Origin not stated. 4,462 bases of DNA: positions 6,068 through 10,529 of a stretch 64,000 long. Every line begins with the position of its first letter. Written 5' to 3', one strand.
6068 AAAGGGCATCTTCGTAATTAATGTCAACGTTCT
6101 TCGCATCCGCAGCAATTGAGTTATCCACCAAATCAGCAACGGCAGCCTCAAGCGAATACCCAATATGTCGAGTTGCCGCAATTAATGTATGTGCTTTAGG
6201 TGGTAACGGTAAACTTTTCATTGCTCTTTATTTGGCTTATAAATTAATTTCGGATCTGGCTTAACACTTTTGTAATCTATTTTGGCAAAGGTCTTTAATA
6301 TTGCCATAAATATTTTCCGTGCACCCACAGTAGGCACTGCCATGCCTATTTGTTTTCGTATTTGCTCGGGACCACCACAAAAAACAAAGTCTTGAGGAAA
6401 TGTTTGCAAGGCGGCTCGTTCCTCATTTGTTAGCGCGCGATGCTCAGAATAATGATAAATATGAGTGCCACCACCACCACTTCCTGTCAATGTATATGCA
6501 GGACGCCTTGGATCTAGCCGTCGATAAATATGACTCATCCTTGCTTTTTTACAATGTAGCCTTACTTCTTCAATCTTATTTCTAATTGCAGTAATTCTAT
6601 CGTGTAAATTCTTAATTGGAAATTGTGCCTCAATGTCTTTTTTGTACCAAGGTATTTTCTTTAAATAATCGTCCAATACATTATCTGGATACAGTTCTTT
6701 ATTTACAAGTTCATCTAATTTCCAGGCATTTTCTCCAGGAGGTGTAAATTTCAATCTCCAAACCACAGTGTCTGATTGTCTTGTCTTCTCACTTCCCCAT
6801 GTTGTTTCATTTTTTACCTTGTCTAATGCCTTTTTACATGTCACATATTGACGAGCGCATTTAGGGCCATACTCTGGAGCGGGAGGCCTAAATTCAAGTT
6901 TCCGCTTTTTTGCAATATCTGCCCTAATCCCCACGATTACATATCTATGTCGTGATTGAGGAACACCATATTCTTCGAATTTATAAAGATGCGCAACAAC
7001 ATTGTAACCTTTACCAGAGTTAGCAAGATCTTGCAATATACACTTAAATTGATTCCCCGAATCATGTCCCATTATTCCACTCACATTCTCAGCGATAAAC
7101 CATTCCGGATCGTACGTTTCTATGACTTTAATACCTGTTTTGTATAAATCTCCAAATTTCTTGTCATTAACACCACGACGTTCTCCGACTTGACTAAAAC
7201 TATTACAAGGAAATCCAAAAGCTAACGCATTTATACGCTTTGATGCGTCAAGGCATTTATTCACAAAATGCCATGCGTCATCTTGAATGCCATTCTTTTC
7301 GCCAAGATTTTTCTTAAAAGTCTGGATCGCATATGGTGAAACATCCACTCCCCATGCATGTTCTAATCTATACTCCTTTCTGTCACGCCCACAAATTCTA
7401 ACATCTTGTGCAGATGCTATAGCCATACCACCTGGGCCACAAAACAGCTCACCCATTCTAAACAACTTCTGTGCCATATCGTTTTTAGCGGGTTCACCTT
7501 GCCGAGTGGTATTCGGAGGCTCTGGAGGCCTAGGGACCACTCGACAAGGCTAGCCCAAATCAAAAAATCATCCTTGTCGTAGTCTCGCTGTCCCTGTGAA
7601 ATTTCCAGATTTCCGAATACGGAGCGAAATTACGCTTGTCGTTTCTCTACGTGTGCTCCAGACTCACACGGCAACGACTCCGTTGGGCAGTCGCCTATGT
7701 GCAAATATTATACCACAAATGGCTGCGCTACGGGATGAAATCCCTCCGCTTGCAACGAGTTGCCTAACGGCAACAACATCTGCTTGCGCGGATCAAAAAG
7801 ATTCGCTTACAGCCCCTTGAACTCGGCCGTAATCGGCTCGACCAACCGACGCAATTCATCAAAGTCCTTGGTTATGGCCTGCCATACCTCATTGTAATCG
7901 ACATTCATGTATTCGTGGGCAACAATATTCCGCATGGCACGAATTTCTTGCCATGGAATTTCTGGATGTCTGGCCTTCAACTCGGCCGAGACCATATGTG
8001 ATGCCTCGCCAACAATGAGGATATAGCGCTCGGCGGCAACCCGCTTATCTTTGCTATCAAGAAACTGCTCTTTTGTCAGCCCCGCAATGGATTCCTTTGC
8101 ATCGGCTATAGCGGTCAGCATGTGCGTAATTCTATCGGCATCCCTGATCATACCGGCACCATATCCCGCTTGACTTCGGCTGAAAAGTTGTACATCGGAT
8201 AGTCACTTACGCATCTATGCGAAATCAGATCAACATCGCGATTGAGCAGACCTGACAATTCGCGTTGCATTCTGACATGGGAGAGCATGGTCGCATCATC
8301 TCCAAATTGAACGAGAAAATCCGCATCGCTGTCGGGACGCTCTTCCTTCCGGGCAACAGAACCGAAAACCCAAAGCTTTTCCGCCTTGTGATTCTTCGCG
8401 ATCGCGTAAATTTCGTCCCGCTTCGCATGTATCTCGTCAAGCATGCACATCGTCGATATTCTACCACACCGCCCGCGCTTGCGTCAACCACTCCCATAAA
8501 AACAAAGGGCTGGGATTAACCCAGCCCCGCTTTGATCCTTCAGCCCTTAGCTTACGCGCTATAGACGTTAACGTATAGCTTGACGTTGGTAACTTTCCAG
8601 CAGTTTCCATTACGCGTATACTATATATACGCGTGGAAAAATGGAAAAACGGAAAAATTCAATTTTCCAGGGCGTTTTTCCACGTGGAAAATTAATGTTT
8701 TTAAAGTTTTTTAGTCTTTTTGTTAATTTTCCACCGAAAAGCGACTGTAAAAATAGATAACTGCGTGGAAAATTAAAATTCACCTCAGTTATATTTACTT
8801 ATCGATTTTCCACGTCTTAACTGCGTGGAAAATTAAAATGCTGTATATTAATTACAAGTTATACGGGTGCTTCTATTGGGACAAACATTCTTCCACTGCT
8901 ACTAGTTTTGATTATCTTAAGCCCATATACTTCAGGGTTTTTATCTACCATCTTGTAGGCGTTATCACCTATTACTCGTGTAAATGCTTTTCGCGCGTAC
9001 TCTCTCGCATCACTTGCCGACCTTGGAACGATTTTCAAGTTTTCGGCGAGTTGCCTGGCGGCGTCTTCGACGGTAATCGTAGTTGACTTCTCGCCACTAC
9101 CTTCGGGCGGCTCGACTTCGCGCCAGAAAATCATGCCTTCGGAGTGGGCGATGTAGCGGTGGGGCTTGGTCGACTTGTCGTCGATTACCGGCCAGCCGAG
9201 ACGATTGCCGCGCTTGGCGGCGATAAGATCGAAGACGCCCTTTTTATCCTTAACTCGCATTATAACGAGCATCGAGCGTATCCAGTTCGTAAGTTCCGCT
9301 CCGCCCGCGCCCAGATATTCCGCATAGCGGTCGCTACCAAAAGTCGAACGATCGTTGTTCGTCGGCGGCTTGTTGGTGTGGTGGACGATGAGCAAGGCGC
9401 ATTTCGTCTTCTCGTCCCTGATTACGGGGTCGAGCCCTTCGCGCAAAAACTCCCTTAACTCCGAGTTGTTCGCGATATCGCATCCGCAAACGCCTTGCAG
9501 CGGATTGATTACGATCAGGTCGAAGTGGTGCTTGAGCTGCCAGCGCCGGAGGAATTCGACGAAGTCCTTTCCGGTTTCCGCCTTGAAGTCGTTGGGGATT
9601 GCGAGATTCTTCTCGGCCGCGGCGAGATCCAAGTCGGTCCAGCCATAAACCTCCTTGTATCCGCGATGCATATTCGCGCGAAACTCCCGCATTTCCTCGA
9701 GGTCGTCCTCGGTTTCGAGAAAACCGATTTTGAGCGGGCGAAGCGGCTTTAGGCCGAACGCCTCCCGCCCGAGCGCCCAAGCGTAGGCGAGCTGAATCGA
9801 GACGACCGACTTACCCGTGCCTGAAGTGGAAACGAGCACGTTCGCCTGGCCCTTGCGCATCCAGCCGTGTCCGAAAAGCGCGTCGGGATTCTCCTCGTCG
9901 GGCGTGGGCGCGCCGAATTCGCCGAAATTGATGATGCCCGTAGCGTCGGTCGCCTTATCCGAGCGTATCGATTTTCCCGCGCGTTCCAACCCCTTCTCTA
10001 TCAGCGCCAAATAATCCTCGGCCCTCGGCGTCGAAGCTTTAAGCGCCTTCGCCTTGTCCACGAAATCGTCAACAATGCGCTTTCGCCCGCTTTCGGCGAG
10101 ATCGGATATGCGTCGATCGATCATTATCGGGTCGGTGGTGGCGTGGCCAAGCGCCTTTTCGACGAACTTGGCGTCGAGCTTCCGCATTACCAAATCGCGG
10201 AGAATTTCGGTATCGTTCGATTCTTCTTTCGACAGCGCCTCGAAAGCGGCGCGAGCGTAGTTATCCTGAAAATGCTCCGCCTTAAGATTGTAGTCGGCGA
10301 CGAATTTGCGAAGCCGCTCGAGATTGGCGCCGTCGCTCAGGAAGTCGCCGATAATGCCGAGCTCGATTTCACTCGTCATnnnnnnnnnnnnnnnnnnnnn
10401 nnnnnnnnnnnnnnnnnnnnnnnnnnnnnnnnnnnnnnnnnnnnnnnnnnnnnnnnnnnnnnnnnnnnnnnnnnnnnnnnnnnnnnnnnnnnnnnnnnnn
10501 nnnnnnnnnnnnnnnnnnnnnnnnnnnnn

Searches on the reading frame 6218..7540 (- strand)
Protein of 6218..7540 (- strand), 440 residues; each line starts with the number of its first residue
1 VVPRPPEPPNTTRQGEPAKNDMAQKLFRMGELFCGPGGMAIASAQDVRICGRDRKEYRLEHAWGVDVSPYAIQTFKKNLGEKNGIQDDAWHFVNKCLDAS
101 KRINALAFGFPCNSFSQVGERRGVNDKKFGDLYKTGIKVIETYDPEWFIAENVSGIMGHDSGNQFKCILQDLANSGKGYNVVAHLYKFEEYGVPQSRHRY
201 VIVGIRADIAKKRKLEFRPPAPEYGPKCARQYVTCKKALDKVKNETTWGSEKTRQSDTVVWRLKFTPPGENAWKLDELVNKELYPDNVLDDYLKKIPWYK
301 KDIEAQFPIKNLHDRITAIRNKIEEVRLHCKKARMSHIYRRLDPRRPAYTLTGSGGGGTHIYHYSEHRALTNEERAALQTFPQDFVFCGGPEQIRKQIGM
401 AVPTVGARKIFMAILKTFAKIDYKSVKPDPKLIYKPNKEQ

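Call 6: search_protein_families(library=pfam, proteins=[window:6218-7540:-], max_evalue=0.01)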
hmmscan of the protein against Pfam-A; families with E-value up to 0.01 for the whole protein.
window:6218-7540:- (440 aa): 1 family
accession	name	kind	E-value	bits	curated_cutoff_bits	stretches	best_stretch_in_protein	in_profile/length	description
PF00145.23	DNA_methylase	-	2.9e-56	191.7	22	1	27-415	1-323/324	C-5 cytosine-specific DNA methylase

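Call 7: search_protein_families(library=padloc, proteins=[window:6218-7540:-], max_evalue=0.01)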
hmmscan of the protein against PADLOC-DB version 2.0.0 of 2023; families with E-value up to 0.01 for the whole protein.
window:6218-7540:- (440 aa): 64 families (the best 25 are shown)
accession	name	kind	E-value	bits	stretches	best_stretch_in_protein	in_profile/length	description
PDLC03378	MTase_II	-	1.7e-91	305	2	27-285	3-242/344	Type II methyltransferase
PDLC03272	MTase_II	-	1.1e-49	167.6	1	18-421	66-393/407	Type II methyltransferase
PDLC03234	MTase_II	-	3e-49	166.2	1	31-422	9-370/375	Type II methyltransferase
PDLC00033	DruM2|DruM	-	3.7e-42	142.9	2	23-275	18-263/368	DNA cytosine methylase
PDLC00031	DruM2|DruM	-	1.1e-37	128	2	28-235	13-202/361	DNA cytosine methylase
PDLC03326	MTase_II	-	3.5e-37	126.6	1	31-426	9-381/412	Type II methyltransferase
PDLC00026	DruM2|DruM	-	1.8e-36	124.3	1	60-425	27-325/336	DNA cytosine methylase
PDLC03237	MTase_II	-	3.2e-35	119.4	2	29-215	796-978/1036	Type II methyltransferase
PDLC03223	MTase_II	-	1.7e-33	113.9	2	326-415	373-463/469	Type II methyltransferase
PDLC00027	DruM2|DruM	-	1.8e-33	114.4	2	66-217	40-181/361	DNA cytosine methylase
PDLC03307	MTase_II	-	7.7e-32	108.9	1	31-418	5-369/382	Type II methyltransferase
PDLC03330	MTase_II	-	6.1e-30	102.4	2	64-282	125-330/430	Type II methyltransferase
PDLC02656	DrmMII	-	1.2e-25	88.3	2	24-214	2-211/491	DrmMII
PDLC02648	DrmMII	-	1.8e-25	87.7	2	18-221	14-240/468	DrmMII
PDLC02649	DrmMII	-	5e-25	86.3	2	88-209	99-223/422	DrmMII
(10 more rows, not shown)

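Call 8: search_protein_families(library=ncbifam, proteins=[window:6218-7540:-], max_evalue=0.01)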
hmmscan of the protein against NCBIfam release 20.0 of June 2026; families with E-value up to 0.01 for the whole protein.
window:6218-7540:- (440 aa): 2 families
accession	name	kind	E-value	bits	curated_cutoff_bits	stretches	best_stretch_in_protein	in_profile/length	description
TIGR00675.1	dcm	superfamily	2.6e-45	155.5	100.65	1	31-412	3-327/329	DNA (cytosine-5-)-methyltransferase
NF007772.0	PRK10458.1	subfamily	7.9e-10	37.9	710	1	79-218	148-299/472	DNA cytosine methylase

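Call 88: search_solved_structures(query=window:6218-7477:-, max_evalue=0.00001)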
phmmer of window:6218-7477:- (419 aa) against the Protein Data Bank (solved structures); distinct sequences matched with E-value up to 0.00001: 37.
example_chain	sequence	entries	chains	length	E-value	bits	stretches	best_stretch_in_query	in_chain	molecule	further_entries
1dct_A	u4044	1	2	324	6.9e-15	58.2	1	80-202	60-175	PROTEIN (MODIFICATION METHYLASE HAEIII)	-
3ubt_Y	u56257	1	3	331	1.4e-13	53.9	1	81-202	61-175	Modification methylase HaeIII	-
8yf3_A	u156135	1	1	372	3.8e-13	52.5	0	106-197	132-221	Cytosine-specific methyltransferase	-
10mh_A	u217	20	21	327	2.7e-11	46.4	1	10-189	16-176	PROTEIN (CYTOSINE-SPECIFIC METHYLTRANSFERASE HHAI) | HaeIII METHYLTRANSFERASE | Modification methylase HhaI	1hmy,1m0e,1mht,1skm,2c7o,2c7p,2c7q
1svu_A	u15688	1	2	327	2.7e-11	46.3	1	10-189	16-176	Modification methylase HhaI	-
2uyh_A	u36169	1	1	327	3.2e-11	46.1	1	10-190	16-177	MODIFICATION METHYLASE HHAI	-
1fjx_A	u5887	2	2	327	3.2e-11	46.1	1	10-189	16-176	HHAI DNA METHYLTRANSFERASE | MODIFICATION METHYLASE HHAI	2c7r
2i9k_A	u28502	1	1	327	3.7e-11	45.9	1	10-189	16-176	Modification methylase HhaI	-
2zcj_A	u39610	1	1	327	7e-11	45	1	10-189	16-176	Modification methylase HhaI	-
2uz4_A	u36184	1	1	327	1.3e-10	44.1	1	10-189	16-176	MODIFICATION METHYLASE HHAI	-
2uyc_A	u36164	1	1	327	1.3e-10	44.1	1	10-189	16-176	MODIFICATION METHYLASE HHAI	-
2z6u_A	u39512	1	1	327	1.7e-10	43.7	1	10-189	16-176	Modification methylase HhaI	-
2z6q_A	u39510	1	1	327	1.7e-10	43.7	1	10-189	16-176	Modification methylase HhaI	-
2z6a_A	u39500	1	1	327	4.8e-10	42.3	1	10-189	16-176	Modification methylase HhaI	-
3g7u_A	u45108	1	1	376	2.5e-09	39.9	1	42-188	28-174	Cytosine-specific methyltransferase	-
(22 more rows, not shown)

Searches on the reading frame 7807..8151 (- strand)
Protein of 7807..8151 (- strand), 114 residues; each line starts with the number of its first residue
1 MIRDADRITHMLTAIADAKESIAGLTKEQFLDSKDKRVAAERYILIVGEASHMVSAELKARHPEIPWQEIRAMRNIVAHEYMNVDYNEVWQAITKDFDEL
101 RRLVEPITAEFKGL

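Call 6: search_protein_families(library=pfam, proteins=[window:7807-8151:-], max_evalue=0.01)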
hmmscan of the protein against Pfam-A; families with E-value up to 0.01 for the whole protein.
window:7807-8151:- (114 aa): 1 family
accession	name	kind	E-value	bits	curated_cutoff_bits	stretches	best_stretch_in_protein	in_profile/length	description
PF01934.22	HepT-like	-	2e-25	89.2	23.5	1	11-107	1-120/120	Ribonuclease HepT-like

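Call 7: search_protein_families(library=padloc, proteins=[window:7807-8151:-], max_evalue=0.01)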
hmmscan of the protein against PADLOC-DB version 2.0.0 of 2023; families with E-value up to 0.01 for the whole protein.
window:7807-8151:- (114 aa): 1 family
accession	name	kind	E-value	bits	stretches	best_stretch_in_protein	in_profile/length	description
PDLC01803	CARF1--CARF_HEPN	-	0.006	13.6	1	20-101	315-393/426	-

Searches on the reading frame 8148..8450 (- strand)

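Call 6: search_protein_families(library=pfam, proteins=[window:8148-8450:-], max_evalue=0.01)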
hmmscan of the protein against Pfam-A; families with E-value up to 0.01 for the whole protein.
window:8148-8450:- (100 aa): 2 families
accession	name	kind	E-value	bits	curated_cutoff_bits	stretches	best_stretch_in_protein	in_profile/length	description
PF18765.7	Polbeta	-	2.3e-11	44.1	26.9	1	14-78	3-69/93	Polymerase beta, Nucleotidyltransferase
PF01909.29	NTP_transf_2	-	9e-09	36.1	21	1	20-86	11-74/93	Nucleotidyltransferase domain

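Call 7: search_protein_families(library=padloc, proteins=[window:8148-8450:-], max_evalue=0.01)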
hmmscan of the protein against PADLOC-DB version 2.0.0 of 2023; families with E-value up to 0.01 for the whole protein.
window:8148-8450:- (100 aa): 10 families
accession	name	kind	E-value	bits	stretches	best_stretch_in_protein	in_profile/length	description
PDLC04904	PDC-S09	-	4.9e-25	85.7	1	4-84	6-86/104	-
PDLC04902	PDC-S09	-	7.9e-23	78.6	1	3-84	1-83/97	-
PDLC04905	PDC-S09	-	5.9e-17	59.9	1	3-83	1-84/101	-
PDLC04906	PDC-S09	-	4.5e-14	50.6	1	12-86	13-88/98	-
PDLC04907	PDC-S09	-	2e-07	29.1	1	14-54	18-58/114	-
PDLC04903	PDC-S09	-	5.7e-07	27.8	1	20-78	23-82/108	-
PDLC04369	PDC-M05A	-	1.2e-05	23.1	1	20-65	100-141/201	-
PDLC04368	PDC-M05A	-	1.8e-05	22.7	1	26-74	110-157/201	-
PDLC04778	PDC-M70A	-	0.0024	15.3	1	22-70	46-93/355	-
PDLC04372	PDC-M05A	-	0.0033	15.7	1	25-74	78-126/167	-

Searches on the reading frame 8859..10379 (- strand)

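Call 6: search_protein_families(library=pfam, proteins=[window:8859-10379:-], max_evalue=0.01)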
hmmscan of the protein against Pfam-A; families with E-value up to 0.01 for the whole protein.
window:8859-10379:- (506 aa): 1 family
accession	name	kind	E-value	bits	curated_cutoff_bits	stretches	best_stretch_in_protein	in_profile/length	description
PF13481.12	AAA_25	-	2.2e-20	73.5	27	1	170-338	26-193/195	AAA domain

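Call 96: search_protein_families(library=padloc, proteins=[window:8859-10379:-], max_evalue=0.00001)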
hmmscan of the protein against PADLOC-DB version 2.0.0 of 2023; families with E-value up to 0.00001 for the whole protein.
window:8859-10379:- (506 aa): 0 families
